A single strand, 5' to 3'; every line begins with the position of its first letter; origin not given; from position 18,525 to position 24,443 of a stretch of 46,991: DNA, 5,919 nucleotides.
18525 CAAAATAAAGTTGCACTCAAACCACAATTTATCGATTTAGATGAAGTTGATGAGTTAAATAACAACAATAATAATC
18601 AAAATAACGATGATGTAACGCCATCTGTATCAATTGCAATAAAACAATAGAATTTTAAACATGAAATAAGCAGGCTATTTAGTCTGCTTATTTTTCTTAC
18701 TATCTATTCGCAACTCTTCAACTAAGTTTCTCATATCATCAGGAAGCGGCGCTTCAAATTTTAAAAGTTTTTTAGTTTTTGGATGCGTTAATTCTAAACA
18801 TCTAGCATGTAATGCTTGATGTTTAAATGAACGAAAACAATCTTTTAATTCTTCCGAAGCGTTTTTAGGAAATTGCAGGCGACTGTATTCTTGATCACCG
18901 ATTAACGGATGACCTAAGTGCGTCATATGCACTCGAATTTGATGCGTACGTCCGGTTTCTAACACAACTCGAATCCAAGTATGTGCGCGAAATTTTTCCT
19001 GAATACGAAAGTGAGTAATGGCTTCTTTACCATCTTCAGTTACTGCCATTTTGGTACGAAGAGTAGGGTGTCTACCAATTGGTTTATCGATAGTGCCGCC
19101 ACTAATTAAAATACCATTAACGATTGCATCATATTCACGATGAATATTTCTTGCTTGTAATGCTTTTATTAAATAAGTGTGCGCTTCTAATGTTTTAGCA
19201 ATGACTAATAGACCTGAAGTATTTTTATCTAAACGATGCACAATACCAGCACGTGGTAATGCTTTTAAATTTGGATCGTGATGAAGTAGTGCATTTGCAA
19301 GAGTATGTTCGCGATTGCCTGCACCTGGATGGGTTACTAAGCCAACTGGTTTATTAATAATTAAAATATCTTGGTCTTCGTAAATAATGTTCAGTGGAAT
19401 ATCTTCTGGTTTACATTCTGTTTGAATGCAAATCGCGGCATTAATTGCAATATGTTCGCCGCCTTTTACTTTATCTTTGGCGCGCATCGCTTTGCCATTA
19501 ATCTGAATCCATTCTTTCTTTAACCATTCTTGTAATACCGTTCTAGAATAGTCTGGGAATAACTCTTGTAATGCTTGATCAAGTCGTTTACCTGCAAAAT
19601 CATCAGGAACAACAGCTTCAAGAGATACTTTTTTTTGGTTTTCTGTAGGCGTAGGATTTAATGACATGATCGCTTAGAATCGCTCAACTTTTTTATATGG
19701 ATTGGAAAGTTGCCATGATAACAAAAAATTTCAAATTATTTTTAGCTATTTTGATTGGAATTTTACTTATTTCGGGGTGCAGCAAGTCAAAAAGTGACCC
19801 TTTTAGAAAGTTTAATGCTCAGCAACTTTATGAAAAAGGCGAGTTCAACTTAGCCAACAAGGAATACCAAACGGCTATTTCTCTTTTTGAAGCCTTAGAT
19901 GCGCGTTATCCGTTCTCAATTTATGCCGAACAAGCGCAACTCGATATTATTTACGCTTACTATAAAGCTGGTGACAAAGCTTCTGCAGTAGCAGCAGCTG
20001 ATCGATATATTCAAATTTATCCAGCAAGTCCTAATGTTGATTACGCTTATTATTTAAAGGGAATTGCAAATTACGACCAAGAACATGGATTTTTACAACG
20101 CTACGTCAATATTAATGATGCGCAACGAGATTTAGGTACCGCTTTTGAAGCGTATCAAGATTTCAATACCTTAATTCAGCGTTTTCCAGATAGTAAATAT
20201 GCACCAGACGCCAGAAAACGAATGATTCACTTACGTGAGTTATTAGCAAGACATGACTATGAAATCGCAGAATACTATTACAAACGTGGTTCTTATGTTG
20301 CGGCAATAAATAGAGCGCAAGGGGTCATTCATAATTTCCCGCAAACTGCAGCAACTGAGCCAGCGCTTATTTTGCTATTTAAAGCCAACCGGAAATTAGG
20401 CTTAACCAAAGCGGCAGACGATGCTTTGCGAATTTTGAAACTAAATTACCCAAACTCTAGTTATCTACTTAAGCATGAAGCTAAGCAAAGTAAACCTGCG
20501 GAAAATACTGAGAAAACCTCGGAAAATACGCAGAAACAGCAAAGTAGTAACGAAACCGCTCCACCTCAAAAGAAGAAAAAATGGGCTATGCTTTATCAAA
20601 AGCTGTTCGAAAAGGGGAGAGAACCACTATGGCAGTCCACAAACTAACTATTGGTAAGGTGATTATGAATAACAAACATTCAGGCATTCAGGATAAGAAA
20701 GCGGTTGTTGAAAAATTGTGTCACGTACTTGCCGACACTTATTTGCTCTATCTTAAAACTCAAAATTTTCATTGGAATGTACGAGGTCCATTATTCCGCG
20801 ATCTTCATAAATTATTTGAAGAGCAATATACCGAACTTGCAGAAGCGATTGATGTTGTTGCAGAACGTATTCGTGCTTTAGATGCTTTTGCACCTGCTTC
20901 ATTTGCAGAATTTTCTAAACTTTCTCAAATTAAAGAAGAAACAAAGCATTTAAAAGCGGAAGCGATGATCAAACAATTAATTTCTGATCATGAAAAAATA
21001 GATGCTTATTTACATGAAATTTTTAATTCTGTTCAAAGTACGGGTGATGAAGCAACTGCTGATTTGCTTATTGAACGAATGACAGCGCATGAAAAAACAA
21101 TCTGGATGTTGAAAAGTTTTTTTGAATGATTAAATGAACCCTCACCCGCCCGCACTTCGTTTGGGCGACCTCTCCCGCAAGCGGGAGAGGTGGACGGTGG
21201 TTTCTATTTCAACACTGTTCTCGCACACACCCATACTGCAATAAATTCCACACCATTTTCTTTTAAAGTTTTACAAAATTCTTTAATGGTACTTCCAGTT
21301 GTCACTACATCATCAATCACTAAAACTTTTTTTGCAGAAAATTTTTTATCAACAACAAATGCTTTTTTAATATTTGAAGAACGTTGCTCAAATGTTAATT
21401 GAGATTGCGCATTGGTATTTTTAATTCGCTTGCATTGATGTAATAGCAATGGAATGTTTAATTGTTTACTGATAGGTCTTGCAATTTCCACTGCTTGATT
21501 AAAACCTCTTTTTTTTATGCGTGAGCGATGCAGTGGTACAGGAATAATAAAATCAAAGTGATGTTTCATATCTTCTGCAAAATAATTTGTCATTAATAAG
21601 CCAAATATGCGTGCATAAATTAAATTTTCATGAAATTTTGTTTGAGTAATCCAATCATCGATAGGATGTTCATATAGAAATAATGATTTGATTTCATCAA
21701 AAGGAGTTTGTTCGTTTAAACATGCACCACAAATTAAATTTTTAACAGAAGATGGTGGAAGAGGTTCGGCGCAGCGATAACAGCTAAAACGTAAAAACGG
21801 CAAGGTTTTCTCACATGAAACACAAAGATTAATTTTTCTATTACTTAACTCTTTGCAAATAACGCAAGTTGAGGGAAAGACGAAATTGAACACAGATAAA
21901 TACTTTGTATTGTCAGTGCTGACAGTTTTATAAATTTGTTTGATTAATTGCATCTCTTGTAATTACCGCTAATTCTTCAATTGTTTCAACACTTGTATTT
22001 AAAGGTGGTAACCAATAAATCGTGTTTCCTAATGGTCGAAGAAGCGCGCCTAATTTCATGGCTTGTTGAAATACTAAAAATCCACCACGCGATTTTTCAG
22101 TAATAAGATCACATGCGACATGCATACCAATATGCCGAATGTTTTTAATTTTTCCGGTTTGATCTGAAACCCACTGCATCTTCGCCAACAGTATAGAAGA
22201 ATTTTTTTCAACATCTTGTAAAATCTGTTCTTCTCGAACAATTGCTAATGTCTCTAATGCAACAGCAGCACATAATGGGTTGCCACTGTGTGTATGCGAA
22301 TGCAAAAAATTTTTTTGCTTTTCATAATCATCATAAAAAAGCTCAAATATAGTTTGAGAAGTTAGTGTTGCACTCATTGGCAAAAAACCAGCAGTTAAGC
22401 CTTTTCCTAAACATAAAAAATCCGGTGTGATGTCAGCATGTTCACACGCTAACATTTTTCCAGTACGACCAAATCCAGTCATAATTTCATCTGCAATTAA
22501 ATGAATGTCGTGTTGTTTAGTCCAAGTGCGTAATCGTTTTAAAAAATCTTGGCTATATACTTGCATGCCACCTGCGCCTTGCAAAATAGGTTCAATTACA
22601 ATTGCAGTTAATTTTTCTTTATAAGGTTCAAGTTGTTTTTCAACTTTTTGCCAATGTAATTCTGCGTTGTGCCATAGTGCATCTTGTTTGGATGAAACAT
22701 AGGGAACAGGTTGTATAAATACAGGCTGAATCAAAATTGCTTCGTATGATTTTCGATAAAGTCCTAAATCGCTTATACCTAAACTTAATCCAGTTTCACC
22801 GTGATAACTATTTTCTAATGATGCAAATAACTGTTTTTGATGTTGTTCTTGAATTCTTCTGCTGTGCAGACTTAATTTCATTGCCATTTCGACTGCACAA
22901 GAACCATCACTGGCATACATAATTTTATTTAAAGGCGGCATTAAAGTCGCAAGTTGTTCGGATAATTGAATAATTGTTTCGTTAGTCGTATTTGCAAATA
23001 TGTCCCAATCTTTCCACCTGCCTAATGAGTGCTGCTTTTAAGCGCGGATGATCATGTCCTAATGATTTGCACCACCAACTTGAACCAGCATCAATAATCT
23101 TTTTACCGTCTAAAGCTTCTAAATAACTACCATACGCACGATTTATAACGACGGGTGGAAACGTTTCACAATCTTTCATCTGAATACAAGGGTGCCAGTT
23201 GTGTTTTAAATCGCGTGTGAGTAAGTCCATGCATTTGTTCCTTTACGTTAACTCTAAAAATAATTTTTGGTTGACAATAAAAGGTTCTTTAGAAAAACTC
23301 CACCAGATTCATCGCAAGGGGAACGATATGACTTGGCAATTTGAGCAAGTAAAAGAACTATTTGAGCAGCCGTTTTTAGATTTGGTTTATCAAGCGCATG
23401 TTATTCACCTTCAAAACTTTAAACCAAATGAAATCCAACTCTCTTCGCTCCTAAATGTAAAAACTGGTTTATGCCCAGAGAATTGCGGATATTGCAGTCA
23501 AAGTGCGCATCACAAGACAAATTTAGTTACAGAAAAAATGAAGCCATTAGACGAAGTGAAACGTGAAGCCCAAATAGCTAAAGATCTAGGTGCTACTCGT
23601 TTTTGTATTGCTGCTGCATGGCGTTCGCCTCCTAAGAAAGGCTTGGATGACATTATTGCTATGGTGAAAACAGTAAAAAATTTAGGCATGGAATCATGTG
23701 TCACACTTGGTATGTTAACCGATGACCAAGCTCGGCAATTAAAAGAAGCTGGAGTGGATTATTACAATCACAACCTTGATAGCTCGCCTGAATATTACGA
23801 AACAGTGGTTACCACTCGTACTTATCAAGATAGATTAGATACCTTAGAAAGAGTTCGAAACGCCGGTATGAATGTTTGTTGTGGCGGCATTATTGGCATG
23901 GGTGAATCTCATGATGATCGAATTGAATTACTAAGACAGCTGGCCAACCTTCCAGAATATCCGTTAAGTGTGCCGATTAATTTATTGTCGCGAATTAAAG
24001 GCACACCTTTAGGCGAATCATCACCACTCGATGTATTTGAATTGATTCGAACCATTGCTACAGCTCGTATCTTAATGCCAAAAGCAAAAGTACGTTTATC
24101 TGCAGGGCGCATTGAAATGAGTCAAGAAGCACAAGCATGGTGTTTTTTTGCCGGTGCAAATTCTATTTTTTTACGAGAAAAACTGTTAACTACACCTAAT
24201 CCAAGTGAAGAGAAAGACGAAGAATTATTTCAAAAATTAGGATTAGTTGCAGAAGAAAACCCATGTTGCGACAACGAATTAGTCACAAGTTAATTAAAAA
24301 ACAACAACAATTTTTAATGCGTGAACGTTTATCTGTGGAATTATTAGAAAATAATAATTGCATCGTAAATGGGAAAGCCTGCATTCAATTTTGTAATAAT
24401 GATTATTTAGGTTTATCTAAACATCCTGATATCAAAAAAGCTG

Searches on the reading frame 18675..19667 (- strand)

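Call 61: search_protein_families(library=pfam, proteins=[window:18675-19667:-], max_evalue=0.00001)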
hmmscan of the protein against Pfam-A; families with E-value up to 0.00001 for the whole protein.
window:18675-19667:- (330 aa): 1 family
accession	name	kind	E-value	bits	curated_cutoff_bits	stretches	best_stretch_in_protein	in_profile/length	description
PF00849.27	PseudoU_synth_2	-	2.1e-33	116.1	26.8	1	100-250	1-152/152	RNA pseudouridylate synthase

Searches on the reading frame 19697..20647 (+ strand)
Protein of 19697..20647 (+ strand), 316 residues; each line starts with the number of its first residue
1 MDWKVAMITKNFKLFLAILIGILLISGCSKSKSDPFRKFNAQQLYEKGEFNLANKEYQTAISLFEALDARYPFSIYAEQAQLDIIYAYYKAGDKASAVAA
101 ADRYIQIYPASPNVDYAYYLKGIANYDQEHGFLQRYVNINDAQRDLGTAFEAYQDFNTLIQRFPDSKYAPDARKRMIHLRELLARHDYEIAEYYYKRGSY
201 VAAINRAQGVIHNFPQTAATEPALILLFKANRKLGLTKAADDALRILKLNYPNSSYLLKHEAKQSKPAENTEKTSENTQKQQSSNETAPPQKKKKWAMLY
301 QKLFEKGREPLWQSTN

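Call 61: search_protein_families(library=pfam, proteins=[window:19697-20647:+], max_evalue=0.00001)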
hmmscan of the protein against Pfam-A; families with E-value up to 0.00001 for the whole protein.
window:19697-20647:+ (316 aa): 4 families
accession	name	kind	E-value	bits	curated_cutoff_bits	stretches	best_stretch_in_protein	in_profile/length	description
PF13525.12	YfiO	-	6.2e-71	238.8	25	1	40-243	4-200/203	Outer membrane lipoprotein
PF13512.12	TPR_18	-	4.4e-45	153.8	21.9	1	40-176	9-145/145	Tetratricopeptide repeat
PF13174.12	TPR_6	-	1.3e-12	47.9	26.3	0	79-111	1-33/33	Tetratricopeptide repeat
PF13428.12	TPR_14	-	6.8e-08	32.9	23.5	0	79-117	2-40/44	Tetratricopeptide repeat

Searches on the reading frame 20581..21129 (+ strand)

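Call 61: search_protein_families(library=pfam, proteins=[window:20581-21129:+], max_evalue=0.00001)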
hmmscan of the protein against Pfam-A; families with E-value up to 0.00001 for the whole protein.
window:20581-21129:+ (182 aa): 1 family
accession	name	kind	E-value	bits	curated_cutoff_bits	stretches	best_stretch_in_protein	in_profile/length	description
PF00210.30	Ferritin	-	1.4e-26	93.6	24.5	1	44-181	2-136/142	Ferritin-like domain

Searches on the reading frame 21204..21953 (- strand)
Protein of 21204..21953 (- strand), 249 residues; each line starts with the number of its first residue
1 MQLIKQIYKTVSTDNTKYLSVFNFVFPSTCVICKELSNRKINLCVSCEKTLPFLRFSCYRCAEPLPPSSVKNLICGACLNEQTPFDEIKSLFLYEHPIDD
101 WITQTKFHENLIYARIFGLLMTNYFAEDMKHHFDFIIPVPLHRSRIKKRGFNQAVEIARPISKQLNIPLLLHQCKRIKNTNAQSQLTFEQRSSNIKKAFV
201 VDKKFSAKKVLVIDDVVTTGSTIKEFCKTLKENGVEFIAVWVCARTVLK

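Call 61: search_protein_families(library=pfam, proteins=[window:21204-21953:-], max_evalue=0.00001)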
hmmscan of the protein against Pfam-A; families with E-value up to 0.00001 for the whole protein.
window:21204-21953:- (249 aa): 2 families
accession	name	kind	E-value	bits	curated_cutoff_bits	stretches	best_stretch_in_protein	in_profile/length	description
PF18912.6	DZR_2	-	1.2e-09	38.3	27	1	22-79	2-56/56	Double zinc ribbon domain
PF00156.33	Pribosyltran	-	7.6e-09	35.5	26.3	1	154-242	40-123/158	Phosphoribosyl transferase domain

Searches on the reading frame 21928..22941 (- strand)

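Call 61: search_protein_families(library=pfam, proteins=[window:21928-22941:-], max_evalue=0.00001)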
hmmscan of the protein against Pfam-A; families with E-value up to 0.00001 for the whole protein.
window:21928-22941:- (337 aa): 1 family
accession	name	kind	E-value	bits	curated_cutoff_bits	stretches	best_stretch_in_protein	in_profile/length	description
PF00202.27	Aminotran_3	-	1.9e-68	231.5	30.5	1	4-328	85-399/403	Aminotransferase class-III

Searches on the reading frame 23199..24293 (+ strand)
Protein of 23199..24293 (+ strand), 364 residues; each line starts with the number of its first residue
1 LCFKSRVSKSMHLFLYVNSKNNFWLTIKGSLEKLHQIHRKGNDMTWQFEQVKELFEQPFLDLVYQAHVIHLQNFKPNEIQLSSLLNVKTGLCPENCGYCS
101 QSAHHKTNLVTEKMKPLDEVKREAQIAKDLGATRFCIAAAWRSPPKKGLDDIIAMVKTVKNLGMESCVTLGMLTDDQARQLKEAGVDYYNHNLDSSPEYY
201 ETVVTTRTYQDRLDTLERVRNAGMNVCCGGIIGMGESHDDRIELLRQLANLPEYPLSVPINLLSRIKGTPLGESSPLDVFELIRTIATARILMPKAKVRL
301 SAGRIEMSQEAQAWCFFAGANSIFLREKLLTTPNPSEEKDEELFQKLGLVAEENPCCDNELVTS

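Call 61: search_protein_families(library=pfam, proteins=[window:23199-24293:+], max_evalue=0.00001)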
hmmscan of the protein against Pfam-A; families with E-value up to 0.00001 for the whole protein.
window:23199-24293:+ (364 aa): 2 families
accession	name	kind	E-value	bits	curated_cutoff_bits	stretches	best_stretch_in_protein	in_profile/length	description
PF06968.18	BATS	-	7e-26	90.7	22.2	1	259-349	1-87/88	Biotin and Thiamin Synthesis associated domain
PF04055.27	Radical_SAM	-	2.1e-24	87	29.5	1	89-247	4-165/166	Radical SAM superfamily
